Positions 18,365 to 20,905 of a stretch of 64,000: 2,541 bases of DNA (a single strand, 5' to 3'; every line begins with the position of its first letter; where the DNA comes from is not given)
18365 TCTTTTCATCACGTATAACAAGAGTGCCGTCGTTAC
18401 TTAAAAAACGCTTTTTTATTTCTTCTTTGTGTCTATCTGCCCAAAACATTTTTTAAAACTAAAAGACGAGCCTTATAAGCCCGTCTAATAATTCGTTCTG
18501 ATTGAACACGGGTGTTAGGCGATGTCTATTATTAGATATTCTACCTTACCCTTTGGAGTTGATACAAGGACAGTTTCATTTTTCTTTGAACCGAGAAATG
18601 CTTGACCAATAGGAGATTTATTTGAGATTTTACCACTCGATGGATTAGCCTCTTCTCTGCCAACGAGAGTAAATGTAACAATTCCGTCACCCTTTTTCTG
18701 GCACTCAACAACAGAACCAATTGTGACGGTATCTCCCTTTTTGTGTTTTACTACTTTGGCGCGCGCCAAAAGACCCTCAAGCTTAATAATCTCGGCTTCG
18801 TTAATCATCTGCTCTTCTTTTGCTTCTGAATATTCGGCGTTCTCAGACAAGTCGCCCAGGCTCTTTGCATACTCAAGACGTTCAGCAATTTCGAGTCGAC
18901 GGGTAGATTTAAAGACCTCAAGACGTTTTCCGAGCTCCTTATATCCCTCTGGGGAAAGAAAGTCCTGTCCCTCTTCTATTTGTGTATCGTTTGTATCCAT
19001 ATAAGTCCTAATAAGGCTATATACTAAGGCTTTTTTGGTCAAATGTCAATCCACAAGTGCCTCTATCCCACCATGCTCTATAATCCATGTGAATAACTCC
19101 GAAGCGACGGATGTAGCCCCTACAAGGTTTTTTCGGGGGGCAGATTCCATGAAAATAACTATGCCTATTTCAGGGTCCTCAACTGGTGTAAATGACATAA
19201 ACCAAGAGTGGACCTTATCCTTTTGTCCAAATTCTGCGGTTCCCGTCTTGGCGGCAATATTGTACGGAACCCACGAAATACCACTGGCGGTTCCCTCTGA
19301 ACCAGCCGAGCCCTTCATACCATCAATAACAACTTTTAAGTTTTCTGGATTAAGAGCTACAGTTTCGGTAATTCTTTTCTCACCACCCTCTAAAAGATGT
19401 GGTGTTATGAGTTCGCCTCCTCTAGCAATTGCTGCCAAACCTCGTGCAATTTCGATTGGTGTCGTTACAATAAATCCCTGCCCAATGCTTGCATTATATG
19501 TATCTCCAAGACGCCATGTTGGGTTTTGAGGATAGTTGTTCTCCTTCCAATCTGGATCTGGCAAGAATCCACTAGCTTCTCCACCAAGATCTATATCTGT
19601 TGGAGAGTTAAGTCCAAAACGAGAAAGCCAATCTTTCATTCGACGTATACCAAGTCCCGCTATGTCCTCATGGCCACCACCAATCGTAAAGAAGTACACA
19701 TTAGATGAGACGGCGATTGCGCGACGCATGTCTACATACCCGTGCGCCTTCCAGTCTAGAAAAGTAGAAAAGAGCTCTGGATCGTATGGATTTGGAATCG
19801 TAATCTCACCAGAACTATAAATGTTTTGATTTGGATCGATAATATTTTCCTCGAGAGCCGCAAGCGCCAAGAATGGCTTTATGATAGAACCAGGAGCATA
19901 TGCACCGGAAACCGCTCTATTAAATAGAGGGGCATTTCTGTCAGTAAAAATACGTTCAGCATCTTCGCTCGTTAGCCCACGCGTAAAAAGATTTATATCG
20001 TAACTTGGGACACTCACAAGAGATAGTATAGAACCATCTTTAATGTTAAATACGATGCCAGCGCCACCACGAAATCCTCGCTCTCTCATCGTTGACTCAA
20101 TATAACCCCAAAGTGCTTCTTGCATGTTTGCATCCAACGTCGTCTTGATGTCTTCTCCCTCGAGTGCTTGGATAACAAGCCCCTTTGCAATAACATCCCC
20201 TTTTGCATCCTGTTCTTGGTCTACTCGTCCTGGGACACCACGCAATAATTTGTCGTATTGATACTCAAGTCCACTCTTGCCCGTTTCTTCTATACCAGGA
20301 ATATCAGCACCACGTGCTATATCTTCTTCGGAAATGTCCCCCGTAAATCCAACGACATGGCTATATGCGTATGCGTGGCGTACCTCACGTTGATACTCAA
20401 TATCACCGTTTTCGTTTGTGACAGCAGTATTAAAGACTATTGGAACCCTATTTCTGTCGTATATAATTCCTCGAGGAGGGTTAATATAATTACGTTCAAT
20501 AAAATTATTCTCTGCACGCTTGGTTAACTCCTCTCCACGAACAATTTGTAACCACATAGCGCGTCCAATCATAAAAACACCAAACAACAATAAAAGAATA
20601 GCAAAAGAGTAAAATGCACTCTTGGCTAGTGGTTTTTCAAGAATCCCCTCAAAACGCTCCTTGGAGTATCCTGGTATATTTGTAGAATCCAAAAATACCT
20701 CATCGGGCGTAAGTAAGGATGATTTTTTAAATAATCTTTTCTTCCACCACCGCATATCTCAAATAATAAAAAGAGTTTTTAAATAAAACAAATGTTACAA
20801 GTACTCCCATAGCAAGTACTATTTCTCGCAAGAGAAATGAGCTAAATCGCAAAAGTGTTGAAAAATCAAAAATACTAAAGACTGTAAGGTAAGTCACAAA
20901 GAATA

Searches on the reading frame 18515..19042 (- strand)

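Call 103: search_protein_families(library=pfam, proteins=[window:18515-19042:-], max_evalue=0.00001)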
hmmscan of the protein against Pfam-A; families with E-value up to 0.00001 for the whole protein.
window:18515-19042:- (175 aa): 2 families
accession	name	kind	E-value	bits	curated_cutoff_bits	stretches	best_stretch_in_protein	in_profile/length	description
PF01272.25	GreA_GreB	-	4.9e-22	78.2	26.9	1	103-174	3-75/77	Transcription elongation factor, GreA/GreB, C-term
PF03449.20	GreA_GreB_N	-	2.4e-21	76.2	24.5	1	29-97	3-71/71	Transcription elongation factor, N-terminal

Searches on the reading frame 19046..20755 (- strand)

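Call 103: search_protein_families(library=pfam, proteins=[window:19046-20755:-], max_evalue=0.00001)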
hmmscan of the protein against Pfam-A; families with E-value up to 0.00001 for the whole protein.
window:19046-20755:- (569 aa): 2 families
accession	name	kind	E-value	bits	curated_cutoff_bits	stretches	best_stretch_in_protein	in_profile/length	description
PF00905.27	Transpeptidase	-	6.3e-50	170.5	22.1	1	232-551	2-294/299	Penicillin binding protein transpeptidase domain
PF03717.20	PBP_dimer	-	5.5e-13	50.2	24.4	1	121-190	106-177/180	Penicillin-binding Protein dimerisation domain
